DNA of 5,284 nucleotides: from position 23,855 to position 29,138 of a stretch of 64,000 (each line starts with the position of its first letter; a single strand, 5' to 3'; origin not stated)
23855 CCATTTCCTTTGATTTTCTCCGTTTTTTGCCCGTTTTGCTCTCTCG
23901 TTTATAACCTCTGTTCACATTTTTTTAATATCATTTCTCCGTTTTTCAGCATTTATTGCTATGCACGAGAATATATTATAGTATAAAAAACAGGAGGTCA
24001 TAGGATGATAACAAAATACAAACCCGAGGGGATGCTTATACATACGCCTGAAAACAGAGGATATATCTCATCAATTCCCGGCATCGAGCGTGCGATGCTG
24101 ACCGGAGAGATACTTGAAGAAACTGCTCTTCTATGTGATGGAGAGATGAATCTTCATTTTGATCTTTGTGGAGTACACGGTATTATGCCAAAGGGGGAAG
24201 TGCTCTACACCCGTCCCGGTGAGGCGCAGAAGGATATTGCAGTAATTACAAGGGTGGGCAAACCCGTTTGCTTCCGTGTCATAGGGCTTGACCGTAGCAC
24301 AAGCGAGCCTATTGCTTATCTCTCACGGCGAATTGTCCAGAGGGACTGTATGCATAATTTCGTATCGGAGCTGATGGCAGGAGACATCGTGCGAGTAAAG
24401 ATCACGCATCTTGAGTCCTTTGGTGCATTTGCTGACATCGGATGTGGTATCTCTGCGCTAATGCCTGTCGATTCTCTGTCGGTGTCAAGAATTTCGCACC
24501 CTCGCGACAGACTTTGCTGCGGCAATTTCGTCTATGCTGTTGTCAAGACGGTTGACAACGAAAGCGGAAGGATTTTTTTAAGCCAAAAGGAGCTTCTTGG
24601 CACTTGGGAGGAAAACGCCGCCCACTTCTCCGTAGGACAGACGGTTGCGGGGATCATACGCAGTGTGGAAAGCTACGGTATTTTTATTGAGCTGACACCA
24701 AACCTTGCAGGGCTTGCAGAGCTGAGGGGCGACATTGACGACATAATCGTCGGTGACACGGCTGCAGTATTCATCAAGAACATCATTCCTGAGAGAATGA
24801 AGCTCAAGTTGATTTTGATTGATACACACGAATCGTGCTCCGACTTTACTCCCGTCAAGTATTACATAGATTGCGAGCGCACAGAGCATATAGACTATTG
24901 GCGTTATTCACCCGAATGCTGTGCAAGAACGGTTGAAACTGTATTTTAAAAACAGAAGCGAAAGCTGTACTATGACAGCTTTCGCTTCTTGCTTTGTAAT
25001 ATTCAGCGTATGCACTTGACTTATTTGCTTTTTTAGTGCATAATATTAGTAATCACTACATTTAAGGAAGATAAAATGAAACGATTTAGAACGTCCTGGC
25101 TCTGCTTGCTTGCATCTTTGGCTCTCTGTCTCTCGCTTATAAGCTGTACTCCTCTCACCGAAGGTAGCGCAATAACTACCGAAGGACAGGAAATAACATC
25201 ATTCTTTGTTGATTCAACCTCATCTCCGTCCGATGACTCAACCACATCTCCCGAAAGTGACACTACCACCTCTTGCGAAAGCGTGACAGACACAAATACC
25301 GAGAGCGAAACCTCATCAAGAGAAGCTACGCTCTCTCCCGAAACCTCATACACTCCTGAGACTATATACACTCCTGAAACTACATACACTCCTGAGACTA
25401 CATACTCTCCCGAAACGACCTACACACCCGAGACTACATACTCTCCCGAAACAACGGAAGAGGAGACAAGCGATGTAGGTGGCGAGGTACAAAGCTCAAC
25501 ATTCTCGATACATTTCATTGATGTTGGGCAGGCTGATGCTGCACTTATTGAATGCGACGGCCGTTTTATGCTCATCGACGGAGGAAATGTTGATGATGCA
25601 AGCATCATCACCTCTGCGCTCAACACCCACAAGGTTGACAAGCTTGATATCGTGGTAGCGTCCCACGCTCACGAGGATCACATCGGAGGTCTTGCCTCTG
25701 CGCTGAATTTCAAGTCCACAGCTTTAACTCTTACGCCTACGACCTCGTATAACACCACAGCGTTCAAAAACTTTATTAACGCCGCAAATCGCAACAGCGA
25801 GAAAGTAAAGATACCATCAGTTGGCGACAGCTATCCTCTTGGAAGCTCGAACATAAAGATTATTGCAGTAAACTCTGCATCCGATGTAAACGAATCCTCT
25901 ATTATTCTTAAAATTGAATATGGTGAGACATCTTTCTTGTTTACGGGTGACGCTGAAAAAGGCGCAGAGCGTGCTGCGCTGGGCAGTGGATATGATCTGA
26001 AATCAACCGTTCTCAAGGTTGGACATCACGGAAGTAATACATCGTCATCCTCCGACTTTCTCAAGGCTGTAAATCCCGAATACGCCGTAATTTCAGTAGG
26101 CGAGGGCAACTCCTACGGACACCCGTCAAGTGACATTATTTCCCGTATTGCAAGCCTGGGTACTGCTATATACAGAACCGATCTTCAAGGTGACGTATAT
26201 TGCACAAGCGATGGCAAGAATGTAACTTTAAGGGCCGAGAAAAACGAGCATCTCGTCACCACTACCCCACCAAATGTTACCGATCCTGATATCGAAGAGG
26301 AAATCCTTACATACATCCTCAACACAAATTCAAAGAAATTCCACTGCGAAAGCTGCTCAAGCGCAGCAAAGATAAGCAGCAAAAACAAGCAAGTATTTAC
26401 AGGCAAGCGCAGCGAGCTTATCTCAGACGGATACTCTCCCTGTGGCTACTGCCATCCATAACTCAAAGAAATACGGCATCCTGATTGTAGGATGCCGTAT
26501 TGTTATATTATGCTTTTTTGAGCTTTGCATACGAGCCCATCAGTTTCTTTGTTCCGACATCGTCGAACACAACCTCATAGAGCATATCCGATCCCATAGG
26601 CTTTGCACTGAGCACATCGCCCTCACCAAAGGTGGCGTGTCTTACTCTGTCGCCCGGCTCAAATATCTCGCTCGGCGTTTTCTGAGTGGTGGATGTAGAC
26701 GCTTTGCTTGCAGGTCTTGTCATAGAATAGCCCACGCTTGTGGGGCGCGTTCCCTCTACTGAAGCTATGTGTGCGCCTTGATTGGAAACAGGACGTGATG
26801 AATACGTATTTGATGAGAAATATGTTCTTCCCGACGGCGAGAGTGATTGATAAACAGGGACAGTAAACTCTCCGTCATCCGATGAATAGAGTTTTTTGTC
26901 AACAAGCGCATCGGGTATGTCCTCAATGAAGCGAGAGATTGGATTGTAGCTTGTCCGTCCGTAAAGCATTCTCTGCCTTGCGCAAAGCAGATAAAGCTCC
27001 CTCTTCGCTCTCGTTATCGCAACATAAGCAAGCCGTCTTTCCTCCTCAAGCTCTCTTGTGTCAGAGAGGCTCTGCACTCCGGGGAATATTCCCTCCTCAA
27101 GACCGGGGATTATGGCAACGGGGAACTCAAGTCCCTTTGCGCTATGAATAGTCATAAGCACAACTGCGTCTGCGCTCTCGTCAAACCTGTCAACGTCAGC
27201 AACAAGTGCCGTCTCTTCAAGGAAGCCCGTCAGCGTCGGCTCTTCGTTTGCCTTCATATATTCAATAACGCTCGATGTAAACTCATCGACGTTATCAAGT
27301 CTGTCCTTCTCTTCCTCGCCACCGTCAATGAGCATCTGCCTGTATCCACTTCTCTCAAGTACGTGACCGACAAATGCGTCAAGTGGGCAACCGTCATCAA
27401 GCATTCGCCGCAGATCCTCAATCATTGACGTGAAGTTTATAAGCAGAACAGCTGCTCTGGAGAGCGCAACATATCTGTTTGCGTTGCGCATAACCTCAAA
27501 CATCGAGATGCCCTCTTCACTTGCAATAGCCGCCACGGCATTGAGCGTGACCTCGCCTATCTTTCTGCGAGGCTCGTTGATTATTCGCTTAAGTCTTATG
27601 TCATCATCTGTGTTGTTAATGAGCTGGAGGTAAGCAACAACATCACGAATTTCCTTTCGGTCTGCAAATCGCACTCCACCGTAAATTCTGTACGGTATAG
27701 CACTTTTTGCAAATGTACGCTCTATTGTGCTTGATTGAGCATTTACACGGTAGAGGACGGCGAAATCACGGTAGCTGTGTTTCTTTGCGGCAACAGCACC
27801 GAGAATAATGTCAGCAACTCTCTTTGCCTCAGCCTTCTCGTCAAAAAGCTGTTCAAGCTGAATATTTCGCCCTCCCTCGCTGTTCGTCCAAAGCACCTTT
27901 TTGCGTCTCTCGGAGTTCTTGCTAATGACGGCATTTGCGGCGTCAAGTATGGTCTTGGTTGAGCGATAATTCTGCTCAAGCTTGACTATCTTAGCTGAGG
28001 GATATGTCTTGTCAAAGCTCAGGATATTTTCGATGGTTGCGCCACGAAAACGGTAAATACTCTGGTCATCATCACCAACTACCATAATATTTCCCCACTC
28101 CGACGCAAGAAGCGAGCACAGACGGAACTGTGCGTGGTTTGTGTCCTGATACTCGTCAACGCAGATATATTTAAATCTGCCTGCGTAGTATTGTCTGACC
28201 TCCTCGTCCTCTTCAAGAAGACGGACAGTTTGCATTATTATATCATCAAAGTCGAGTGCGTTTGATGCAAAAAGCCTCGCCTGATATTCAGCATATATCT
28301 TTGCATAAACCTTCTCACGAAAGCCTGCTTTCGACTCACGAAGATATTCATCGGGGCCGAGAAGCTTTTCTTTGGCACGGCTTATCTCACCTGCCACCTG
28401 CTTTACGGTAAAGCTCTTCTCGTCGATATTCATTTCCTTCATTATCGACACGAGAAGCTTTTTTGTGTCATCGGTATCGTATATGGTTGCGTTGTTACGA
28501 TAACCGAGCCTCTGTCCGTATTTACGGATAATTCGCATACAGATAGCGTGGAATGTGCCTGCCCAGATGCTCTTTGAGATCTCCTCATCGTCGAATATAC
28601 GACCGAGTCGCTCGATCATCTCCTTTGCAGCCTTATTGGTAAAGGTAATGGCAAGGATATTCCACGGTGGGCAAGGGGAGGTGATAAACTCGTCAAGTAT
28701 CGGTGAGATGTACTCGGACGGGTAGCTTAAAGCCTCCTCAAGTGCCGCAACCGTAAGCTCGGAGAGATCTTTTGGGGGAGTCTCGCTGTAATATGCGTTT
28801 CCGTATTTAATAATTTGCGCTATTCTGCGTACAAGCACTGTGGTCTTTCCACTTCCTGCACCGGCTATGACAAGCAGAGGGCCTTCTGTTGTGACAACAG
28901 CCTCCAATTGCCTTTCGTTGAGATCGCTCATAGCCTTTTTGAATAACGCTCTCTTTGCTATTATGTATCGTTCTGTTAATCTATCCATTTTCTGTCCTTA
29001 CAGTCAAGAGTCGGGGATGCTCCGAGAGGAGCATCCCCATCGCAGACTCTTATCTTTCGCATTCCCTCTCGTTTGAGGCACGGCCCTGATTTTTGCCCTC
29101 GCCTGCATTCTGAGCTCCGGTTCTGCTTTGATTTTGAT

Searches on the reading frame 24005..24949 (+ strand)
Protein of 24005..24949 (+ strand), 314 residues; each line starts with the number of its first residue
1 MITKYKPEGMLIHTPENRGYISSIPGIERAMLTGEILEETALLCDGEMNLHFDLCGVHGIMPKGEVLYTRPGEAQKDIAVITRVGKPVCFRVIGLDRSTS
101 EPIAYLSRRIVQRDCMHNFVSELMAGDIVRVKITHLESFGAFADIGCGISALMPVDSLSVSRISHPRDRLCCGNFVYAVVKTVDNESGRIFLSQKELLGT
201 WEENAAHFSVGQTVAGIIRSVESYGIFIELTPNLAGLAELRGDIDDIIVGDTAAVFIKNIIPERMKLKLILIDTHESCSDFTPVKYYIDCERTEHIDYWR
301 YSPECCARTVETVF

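Call 10: search_protein_families(library=pfam, proteins=[window:24005-24949:+], max_evalue=0.001)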
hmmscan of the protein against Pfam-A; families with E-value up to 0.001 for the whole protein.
window:24005-24949:+ (314 aa): 2 families
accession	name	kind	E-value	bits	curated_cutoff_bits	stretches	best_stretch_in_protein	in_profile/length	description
PF00575.29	S1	-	9.2e-16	58.4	22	1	123-193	2-72/74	S1 RNA binding domain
PF23459.1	S1_RRP5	-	0.00049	21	27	0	211-239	4-32/72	RRP5 S1 domain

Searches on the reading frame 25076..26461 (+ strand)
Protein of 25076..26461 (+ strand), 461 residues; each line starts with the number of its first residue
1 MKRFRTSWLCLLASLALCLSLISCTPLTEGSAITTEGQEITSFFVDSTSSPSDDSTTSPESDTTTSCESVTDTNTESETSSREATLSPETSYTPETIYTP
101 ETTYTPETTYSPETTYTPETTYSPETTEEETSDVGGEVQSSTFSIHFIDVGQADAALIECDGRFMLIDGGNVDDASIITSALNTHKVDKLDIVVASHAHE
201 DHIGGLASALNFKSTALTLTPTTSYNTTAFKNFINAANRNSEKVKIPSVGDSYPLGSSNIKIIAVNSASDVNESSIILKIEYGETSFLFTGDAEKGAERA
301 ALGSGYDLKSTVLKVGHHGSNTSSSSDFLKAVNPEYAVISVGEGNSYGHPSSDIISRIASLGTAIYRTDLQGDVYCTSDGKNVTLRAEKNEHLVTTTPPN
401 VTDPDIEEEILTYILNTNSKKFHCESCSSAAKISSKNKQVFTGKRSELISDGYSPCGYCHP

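Call 10: search_protein_families(library=pfam, proteins=[window:25076-26461:+], max_evalue=0.001)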
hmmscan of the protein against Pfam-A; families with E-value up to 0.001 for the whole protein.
window:25076-26461:+ (461 aa): 4 families
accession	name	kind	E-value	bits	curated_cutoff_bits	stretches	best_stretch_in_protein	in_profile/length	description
PF00753.33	Lactamase_B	-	8e-15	55.7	22.7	1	149-342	2-195/196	Metallo-beta-lactamase superfamily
PF12706.13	Lactamase_B_2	-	9.1e-09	35.6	27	1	184-299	25-149/200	Beta-lactamase superfamily domain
PF25281.1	MBL_MAP1B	-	3.6e-07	29.9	37.6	1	130-216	8-91/279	MAP1B MBL-like domain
PF19583.5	ODP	-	5e-05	23.7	27.2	1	154-264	4-111/194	ODP family beta lactamase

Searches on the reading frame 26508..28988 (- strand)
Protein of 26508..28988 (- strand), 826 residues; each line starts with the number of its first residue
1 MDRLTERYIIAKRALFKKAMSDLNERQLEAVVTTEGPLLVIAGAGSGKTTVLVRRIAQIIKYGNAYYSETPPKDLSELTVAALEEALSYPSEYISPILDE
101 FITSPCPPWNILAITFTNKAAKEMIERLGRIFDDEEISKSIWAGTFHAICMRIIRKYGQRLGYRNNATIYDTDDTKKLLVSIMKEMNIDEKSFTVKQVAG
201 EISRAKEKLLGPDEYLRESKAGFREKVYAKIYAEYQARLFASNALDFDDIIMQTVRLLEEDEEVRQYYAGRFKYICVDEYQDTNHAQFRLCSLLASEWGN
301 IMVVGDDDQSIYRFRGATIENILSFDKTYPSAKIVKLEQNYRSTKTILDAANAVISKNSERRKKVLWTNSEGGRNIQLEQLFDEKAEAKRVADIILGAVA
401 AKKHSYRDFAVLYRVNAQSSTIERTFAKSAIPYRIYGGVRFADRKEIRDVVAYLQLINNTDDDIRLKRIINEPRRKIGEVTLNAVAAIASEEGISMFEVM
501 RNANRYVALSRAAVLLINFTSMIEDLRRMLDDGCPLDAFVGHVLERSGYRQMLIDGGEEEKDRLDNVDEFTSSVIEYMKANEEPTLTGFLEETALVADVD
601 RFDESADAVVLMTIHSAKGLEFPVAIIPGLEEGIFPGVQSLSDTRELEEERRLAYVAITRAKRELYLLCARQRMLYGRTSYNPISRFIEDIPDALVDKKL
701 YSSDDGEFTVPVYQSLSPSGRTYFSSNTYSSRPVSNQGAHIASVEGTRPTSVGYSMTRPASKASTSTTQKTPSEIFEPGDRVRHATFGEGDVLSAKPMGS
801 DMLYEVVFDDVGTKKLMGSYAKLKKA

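Call 36: search_protein_families(library=pfam, proteins=[window:26508-28988:-], max_evalue=0.00001)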
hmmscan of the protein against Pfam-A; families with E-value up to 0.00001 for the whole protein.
window:26508-28988:- (826 aa): 6 families
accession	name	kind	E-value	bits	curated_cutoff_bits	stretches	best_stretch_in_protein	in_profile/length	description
PF00580.27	UvrD-helicase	-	1.1e-83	281.5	23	2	106-330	43-271/271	UvrD/REP helicase N-terminal domain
PF13361.12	UvrD_C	-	4e-72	244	25.6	1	335-670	1-348/350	UvrD-like helicase C-terminal domain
PF13245.12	AAA_19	-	1.8e-20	73.9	25.1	1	110-315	43-134/134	AAA domain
PF13538.12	UvrD_C_2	-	3.7e-10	39.9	27.4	1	609-668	2-52/52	UvrD-like helicase C-terminal domain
PF01443.25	Viral_helicase1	-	2.5e-09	37.7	21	0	611-668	179-227/228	Viral superfamily 1 RNA helicase core domain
PF21196.3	PcrA_UvrD_tudor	-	2.8e-07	30.7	23.9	1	779-825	2-48/48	PcrA/UvrD tudor domain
